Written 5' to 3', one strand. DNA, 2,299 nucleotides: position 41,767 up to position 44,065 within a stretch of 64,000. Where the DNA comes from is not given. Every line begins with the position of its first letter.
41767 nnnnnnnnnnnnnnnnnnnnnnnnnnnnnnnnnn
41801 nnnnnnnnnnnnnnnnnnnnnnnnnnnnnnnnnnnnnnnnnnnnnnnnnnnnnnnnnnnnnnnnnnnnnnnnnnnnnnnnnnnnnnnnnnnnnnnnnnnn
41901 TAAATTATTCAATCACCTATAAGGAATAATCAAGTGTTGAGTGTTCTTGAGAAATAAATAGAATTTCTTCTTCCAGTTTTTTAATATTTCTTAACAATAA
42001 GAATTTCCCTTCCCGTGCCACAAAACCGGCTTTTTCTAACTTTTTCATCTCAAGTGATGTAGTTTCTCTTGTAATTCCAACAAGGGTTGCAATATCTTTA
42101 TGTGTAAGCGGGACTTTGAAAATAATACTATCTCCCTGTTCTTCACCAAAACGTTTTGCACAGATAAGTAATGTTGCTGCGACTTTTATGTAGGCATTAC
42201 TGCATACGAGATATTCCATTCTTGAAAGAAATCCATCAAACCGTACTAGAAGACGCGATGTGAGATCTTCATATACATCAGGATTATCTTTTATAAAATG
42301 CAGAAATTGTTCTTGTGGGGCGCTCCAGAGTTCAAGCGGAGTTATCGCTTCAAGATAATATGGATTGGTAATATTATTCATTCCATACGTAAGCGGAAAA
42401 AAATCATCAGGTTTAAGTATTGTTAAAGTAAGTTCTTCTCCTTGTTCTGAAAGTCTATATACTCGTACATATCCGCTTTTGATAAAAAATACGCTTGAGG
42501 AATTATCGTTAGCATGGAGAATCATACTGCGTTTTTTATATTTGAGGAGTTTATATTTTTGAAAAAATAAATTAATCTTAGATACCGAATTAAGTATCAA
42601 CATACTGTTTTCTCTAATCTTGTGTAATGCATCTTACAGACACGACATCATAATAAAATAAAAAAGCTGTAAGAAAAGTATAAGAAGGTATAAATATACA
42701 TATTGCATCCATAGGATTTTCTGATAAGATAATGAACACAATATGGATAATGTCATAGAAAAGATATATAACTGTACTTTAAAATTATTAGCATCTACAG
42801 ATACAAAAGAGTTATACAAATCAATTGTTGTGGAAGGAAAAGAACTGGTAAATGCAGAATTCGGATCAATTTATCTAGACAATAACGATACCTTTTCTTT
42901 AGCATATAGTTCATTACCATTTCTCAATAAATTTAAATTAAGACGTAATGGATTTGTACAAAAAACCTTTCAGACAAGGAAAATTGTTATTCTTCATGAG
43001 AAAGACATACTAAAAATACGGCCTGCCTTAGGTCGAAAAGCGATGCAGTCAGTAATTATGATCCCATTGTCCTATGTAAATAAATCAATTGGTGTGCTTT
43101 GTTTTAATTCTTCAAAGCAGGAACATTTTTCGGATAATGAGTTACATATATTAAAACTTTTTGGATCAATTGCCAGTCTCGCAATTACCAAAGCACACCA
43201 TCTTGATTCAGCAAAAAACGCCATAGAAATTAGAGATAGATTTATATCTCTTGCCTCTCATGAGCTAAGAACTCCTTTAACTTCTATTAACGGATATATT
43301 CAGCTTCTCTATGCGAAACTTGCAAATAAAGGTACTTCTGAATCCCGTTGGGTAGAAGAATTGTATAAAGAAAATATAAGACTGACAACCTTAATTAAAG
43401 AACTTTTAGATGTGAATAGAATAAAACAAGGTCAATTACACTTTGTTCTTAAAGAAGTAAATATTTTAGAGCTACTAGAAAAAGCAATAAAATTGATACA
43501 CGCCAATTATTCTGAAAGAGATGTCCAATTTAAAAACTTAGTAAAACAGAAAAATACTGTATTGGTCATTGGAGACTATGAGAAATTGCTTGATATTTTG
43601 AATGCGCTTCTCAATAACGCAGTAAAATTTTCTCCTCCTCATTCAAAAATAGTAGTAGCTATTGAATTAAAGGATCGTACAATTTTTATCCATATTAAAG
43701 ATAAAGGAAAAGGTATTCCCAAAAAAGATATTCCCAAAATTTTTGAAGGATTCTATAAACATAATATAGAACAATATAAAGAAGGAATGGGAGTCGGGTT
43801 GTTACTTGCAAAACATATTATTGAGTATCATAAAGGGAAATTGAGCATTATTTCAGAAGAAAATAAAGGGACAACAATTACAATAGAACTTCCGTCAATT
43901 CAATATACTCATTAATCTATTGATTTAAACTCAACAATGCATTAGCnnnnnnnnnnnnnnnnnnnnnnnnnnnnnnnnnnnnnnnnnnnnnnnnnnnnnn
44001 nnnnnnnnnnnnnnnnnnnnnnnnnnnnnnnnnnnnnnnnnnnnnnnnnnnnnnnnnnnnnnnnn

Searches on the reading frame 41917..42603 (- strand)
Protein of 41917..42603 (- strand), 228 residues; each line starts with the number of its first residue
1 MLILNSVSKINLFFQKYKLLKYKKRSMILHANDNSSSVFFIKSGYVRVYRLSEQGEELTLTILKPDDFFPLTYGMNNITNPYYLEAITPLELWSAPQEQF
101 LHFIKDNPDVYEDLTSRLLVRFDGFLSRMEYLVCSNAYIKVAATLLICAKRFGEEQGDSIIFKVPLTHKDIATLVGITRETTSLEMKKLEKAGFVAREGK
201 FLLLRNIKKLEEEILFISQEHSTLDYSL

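Call 8: search_protein_families(library=pfam, proteins=[window:41917-42603:-])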
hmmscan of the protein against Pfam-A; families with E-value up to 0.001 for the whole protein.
window:41917-42603:- (228 aa): 4 families
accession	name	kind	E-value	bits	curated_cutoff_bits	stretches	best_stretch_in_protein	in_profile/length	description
PF00027.35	cNMP_binding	-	1.3e-16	60.8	27.5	1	20-107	2-89/89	Cyclic nucleotide-binding domain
PF13545.12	HTH_Crp_2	-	3.4e-14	53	27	1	140-212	2-69/70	Crp-like helix-turn-helix domain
PF00325.26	Crp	-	0.00073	19.6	21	0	165-193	2-30/32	Bacterial regulatory proteins, crp family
PF12802.13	MarR_2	-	0.00097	19.7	27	0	166-198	21-53/61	MarR family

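Call 40: find_encoding_contigs(protein=window:41917-42603:-, flank=10000, max_places=5)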
Protein window:41917-42603:- (228 aa): no gene with exactly this product is on record in the collection.

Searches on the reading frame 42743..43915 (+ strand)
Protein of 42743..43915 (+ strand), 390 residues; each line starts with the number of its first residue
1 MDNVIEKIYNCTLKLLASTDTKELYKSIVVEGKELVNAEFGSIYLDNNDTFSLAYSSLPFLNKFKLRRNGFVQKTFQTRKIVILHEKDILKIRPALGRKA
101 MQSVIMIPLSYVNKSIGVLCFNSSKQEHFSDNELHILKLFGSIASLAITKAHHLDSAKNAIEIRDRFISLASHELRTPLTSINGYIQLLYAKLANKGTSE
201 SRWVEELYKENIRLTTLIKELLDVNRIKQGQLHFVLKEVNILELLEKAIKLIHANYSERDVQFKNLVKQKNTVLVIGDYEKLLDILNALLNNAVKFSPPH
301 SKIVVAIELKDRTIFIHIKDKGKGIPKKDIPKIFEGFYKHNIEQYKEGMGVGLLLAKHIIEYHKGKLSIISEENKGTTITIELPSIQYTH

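Call 8: search_protein_families(library=pfam, proteins=[window:42743-43915:+])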
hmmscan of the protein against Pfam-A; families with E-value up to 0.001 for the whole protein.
window:42743-43915:+ (390 aa): 6 families
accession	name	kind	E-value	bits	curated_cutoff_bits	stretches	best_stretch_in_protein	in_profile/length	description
PF02518.31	HATPase_c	-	3.4e-25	89.1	26.4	1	277-385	1-109/111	Histidine kinase-, DNA gyrase B-, and HSP90-like ATPase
PF13185.12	GAF_2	-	1.6e-13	51.4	28.6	1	19-148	2-135/136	GAF domain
PF00512.31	HisKA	-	1.7e-13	50.8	26.9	1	164-230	2-66/66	His Kinase A (phospho-acceptor) domain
PF01590.32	GAF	-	2e-09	38.5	22.4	1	21-148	2-133/133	GAF domain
PF13492.12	GAF_3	-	3.9e-07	31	27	1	22-148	3-127/129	GAF domain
PF14501.12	HATPase_c_5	-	0.00053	20.3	22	0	282-375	6-94/102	GHKL domain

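Call 18: find_encoding_contigs(protein=window:42743-43915:+, flank=10000, max_places=10)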
Protein window:42743-43915:+ (390 aa): no gene with exactly this product is on record in the collection.
